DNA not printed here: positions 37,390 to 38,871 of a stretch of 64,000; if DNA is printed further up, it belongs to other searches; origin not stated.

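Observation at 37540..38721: Enolase homologue with apparent loss of catalytic base and metal ligands (pseudo-enolase?)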

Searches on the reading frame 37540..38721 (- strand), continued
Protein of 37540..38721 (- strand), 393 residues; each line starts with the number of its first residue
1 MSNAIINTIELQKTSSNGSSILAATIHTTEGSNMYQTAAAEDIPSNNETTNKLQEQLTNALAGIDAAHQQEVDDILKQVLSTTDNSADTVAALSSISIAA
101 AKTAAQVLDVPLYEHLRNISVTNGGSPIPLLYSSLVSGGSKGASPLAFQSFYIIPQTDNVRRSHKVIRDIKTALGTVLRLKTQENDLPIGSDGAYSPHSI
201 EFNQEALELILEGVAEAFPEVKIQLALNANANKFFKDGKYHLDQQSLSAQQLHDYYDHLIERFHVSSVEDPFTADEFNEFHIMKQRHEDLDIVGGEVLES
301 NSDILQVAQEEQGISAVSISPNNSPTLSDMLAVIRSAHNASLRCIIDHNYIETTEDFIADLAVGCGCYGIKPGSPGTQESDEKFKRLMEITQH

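Call 20: find_encoding_contigs(protein=P0008, flank=8000, max_places=2)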
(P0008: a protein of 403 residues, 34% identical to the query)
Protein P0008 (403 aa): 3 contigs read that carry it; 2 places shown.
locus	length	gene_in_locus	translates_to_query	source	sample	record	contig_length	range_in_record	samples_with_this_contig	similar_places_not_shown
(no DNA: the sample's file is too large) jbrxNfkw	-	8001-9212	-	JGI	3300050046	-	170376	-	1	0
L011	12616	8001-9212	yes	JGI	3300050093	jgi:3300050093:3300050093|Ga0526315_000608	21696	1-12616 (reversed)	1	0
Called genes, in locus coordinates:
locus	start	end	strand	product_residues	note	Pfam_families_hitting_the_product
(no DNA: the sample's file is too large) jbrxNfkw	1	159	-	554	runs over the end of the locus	-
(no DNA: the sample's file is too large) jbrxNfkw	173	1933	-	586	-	-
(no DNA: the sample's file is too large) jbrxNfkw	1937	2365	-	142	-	PF03652:RuvX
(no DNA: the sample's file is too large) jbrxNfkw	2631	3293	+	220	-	PF01931:NTPase_I-T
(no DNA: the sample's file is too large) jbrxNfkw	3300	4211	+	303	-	-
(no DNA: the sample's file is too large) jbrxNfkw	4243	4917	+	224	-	-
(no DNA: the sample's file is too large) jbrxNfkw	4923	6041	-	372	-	PF00578:AhpC-TSA, PF08534:Redoxin, PF00255:GSHPx, PF13905:Thioredoxin_8, PF17991:Thioredoxin_10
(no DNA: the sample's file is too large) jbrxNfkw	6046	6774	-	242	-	PF02683:DsbD_TM, PF13386:DsbD_2 (weak)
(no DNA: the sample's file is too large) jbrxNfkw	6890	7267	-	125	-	-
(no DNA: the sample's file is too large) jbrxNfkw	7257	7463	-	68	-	PF12844:HTH_19 (weak), PF01381:HTH_3, PF13560:HTH_31 (weak)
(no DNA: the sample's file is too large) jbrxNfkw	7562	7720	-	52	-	-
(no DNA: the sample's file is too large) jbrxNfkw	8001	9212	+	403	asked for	PF03952:Enolase_N, PF00113:Enolase_C, PF13378:MR_MLE_C (weak)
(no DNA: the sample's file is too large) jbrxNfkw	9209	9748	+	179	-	-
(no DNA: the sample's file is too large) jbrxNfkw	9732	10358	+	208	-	PF01569:PAP2 (weak), PF14378:PAP2_3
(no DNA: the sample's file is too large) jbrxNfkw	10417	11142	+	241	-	PF02535:Zip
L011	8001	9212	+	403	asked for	PF03952:Enolase_N, PF00113:Enolase_C, PF13378:MR_MLE_C (weak)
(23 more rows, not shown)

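Call 21: search_protein_representatives(alignment_id=A1)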
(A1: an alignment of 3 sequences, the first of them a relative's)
Query: 3 sequences, 394 profile positions. Proteins with E-value up to 0.001 (for the whole library): 4860; up to 1e-10: 2011; up to 1e-30: 306. The best 150 are listed.
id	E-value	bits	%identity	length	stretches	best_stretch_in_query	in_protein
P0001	2.7e-230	780.5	-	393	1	1-394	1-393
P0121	3.0e-65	237.1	-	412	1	47-393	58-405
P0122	2.6e-64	234.0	-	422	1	48-394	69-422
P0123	3.7e-62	226.9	-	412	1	40-392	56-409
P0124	6.5e-59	216.2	-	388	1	6-393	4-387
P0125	4.0e-58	213.6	-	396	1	5-394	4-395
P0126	3.6e-55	203.9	-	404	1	8-392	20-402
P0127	1.5e-54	201.8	-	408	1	53-389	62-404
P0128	6.1e-52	193.3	-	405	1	29-393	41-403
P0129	1.2e-51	192.3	-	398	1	12-392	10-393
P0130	4.4e-51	190.4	-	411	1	49-392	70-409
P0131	3.0e-50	187.7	-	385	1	6-392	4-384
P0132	3.9e-50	187.3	-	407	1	40-392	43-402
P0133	6.3e-49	183.3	-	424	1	49-392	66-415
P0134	7.1e-49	183.2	-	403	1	4-392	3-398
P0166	1.2e-42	162.6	-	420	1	47-392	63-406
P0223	2.0e-38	148.8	-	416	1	16-392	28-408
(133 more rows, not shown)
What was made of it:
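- Tried and rejected: I ran the trio profile against 1.84 billion representative proteins (call 21).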

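Call 35: find_related_loci(query=A1, collection=genome_contigs, flank=10000)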
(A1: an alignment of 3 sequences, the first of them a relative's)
Query A1 (393 aa) in genome_contigs; peptide patterns used: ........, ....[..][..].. (x = any residue, [..] = any of these).
283 stretches matched a pattern; 1 encode a relative of the query (tblastn E <= 1e-3); 1 distinct loci.
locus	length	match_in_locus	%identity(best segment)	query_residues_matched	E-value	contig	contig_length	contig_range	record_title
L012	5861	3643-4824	54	1-393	4e-146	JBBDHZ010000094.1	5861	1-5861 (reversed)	MAG: Candidatus Paceibacterota bacterium isolate LejiaA_56_15 Lejia_A_18083_length_5861_cov_9, whole genome shotgun sequ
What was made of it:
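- Tried and rejected: A DNA-pattern scan of GTDB genomes (call 35) found only P0003's own contig.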

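Call 36: find_related_loci(query=A1, collection=metagenome_contigs, flank=10000)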
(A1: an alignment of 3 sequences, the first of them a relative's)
Query A1 (393 aa) in metagenome_contigs; peptide patterns used: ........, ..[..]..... (x = any residue, [..] = any of these).
379 stretches matched a pattern, but none encodes a relative of the query by tblastn (E <= 1e-3).
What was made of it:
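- Tried and rejected: A scan of JGI metagenomes (call 36) found none.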

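Call 37: predict_structure(alignment_id=A2)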
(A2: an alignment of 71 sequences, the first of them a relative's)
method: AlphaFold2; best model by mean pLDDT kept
length: 393 residues; sequences in the alignment: 71
mean_pLDDT: 93.1   pTM: 0.91
mean pLDDT of the five models: 93.1, 92.5, 92.4, 91.7, 91.7
residues with pLDDT >= 90: 315; 70-90: 69; 50-70: 9; < 50: 0
segments of 3 or more residues with pLDDT < 50: none
pLDDT, mean of each block of 10 residues (from residue 1): 89 82 95 90 70 95 97 96 84 95 97 96 82 96 94 97 98 98 95 95 98 94 97 96 96 98 98 94 97 88 86 94 92 93 91 90 97 94 97 92
secondary structure, 60 per line:
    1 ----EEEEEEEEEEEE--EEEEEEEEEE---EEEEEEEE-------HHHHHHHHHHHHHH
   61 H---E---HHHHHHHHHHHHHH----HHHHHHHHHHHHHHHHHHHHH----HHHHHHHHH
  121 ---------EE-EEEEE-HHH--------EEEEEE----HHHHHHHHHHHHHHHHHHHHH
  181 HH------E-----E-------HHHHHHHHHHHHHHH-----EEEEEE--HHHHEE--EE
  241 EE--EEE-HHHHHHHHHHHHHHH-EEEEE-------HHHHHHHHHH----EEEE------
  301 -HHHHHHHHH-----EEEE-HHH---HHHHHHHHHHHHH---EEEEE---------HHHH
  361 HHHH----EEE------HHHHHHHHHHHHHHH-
elements in order: E5-16 E19-28 E32-39 H47-61 H69-82 H87-107 H112-120 E133-137 E150-155 H160-182 H203-217 E223-228 H231-234 E239-242 E245-247 H249-263 E265-269 H277-286 E291-294 H302-310 E316-319 H327-339 E343-347 H357-364 E369-371 H378-392
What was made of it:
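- On Enolase / phosphopyruvate hydratase (EC 4.2.1.11; TIGR01060): AF2 pLDDT is 93 (call 37).
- The fold prediction is confident (call 37).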

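Call 42: fold_search(model_id=the predicted structure, library=pdb)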
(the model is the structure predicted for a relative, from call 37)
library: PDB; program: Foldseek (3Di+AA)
matches with E <= 10: 1483; with E <= 0.001: 524
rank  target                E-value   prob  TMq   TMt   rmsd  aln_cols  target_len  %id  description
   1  2pa6_A                1.6e-31  1.00  0.88  0.82   3.3       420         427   24  Crystal structure of MJ0232 from Methanococcus jannaschii (released 2007-10-02)
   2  6bfy_F                2.8e-31  1.00  0.90  0.81   3.4       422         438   26  Crystal structure of enolase from Escherichia coli with bound 2-phosphoglycerate substrate (released 2018-10-31)
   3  6bfy_A                3.0e-31  1.00  0.91  0.82   2.3       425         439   25  Crystal structure of enolase from Escherichia coli with bound 2-phosphoglycerate substrate (released 2018-10-31)
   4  6bfz_D                3.0e-31  1.00  0.89  0.81   3.2       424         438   26  Crystal structure of enolase from E. coli with a mixture of apo form, substrate, and product form (released 2018-10-31)
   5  2fym_D                3.9e-31  1.00  0.89  0.82   2.9       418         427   26  Crystal structure of E. coli enolase complexed with the minimal binding segment of RNase E. (released 2006-02-28)
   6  6bfy_B                4.6e-31  1.00  0.88  0.80   4.2       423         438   26  Crystal structure of enolase from Escherichia coli with bound 2-phosphoglycerate substrate (released 2018-10-31)
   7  6d3q_C                6.7e-31  1.00  0.90  0.81   3.5       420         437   25  Crystal structure of Escherichia coli enolase complexed with a natural inhibitor SF2312. (released 2019-11-27)
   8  5ohg_A                1.3e-30  1.00  0.90  0.82   3.3       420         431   26  enolase in complex with RNase E (released 2017-07-26)
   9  6nb2_A                1.4e-30  1.00  0.89  0.83   2.7       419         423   25  CRYSTAL STRUCTURE OF ENOLASE FROM LEGIONELLA PNEUMOPHILA BOUND TO 2-PHOSPHOGLYCERIC ACID AND MAGNESIUM (released 2019-01-23)
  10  2fym_C                1.4e-30  1.00  0.88  0.82   3.1       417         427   26  Crystal structure of E. coli enolase complexed with the minimal binding segment of RNase E. (released 2006-02-28)
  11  1e9i_D                1.9e-30  1.00  0.90  0.82   3.4       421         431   25  Enolase from E.coli (released 2001-03-15)
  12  6npf_D                1.9e-30  1.00  0.88  0.80   3.4       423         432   26  Structure of E.coli enolase in complex with an analog of the natural product SF-2312 metabolite. (released 2019-11-27)
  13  5ohg_B                2.1e-30  1.00  0.88  0.81   4.3       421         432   26  enolase in complex with RNase E (released 2017-07-26)
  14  7cll_C                2.4e-30  1.00  0.89  0.83   2.8       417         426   22  Mycobacterium tubeculosis enolase in complex with 2-Phosphoglycerate (released 2021-07-28)
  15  6npf_B                2.6e-30  1.00  0.88  0.80   3.4       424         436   26  Structure of E.coli enolase in complex with an analog of the natural product SF-2312 metabolite. (released 2019-11-27)
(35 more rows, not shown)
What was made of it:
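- On Enolase / phosphopyruvate hydratase (EC 4.2.1.11; TIGR01060): TM is 0.86-0.91 to solved enolases (call 42).
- Closest known: Moonlighting active enolases. Same: E. coli enolase in complex with RNase E is among the best structural matches (2fym and 5ohg, call 42).
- The AF2 model has pLDDT 93 and pTM 0.91 (call 37), with TM 0.86-0.91 to solved enolases (call 42).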

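Call 57: search_protein_families(library=ncbifam, proteins=[P0077, P0087, P0019, P0166, P0223, P0004, P0002, P0003], max_evalue=0.00001)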
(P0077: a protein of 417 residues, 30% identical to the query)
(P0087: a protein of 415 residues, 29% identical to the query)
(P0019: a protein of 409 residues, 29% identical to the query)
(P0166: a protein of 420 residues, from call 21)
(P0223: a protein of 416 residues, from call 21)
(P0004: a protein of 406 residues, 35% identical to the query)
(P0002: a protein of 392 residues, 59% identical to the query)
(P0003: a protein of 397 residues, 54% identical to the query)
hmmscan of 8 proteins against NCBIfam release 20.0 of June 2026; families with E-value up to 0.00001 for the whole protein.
P0077 (417 aa): 2 families
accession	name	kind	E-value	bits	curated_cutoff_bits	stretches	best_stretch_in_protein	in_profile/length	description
TIGR01060.2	eno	equivalog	2.9e-149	497.3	300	1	4-413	1-408/425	phosphopyruvate hydratase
NF006223.0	PRK08350.1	equivalog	2.5e-24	86.2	624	1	67-153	52-135/341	hypothetical protein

P0087 (415 aa): 2 families
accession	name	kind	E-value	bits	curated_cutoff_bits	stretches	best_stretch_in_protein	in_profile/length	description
TIGR01060.2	eno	equivalog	2.6e-138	461.3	300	1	4-414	1-410/425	phosphopyruvate hydratase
NF006223.0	PRK08350.1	equivalog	3.2e-22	79.3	624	1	66-157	51-140/341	hypothetical protein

P0019 (409 aa): 2 families
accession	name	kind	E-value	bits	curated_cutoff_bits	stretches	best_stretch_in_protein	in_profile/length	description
TIGR01060.2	eno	equivalog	2.9e-124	415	300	1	4-407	1-411/425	phosphopyruvate hydratase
NF006223.0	PRK08350.1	equivalog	2.1e-23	83.1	624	1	4-147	4-137/341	hypothetical protein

P0166 (420 aa): 2 families
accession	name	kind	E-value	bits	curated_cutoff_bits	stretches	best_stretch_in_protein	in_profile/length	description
TIGR01060.2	eno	equivalog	2.7e-102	342.6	300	1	5-411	1-412/425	phosphopyruvate hydratase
NF006223.0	PRK08350.1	equivalog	2.9e-23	82.7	624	1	64-212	50-193/341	hypothetical protein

P0223 (416 aa): 3 families
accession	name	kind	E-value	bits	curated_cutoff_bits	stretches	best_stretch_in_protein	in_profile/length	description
TIGR01060.2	eno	equivalog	1.8e-96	323.4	300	1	5-410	2-409/425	phosphopyruvate hydratase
NF006223.0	PRK08350.1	equivalog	1.2e-12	47.8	624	0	58-149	47-133/341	hypothetical protein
TIGR01502.1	B_methylAsp_ase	equivalog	5.4e-08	32.3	286.15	0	55-219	80-237/408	methylaspartate ammonia-lyase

P0004 (406 aa): 2 families
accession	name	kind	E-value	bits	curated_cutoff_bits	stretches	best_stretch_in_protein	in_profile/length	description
TIGR01060.2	eno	equivalog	7.8e-125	416.8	300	1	5-406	1-410/425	phosphopyruvate hydratase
NF006223.0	PRK08350.1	equivalog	6.5e-19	68.4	624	1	60-208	50-187/341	hypothetical protein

P0002 (392 aa): 2 families
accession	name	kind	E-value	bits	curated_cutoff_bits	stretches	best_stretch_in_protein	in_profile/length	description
TIGR01060.2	eno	equivalog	1.5e-52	178.7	300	1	9-391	20-406/425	phosphopyruvate hydratase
NF006223.0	PRK08350.1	equivalog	1.3e-06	28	624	0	52-132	54-132/341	hypothetical protein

P0003 (397 aa): 1 family
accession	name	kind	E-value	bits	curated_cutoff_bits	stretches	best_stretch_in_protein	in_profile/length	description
TIGR01060.2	eno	equivalog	2.5e-37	128.5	300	1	49-393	63-408/425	phosphopyruvate hydratase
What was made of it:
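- Closest known: Other degenerate enolase-like proteins in metagenomes. Different: They retain K345 and mostly E168/E211, and still exceed the eno equivalog cutoff at 323-497 bits (call 57).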

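Call 58: list_cluster_members(proteins=[P0001, P0002, P0003])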
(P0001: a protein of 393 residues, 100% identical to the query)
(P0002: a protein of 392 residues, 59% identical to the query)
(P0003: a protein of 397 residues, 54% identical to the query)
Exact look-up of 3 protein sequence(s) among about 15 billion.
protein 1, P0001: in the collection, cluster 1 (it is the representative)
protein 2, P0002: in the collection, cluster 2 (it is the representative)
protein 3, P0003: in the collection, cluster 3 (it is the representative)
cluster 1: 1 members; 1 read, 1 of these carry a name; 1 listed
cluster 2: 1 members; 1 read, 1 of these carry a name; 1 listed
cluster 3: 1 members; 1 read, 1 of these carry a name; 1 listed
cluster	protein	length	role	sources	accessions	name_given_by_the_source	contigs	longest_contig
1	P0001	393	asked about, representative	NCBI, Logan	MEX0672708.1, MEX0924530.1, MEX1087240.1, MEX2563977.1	MAG: hypothetical protein WDZ82_01160 [Candidatus Paceibacterota bacterium]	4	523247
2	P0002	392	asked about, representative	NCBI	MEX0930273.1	MAG: hypothetical protein WDZ79_01200 [Candidatus Paceibacterota bacterium]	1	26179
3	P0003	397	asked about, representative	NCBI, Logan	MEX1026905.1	MAG: hypothetical protein WD049_02700 [Candidatus Paceibacterota bacterium]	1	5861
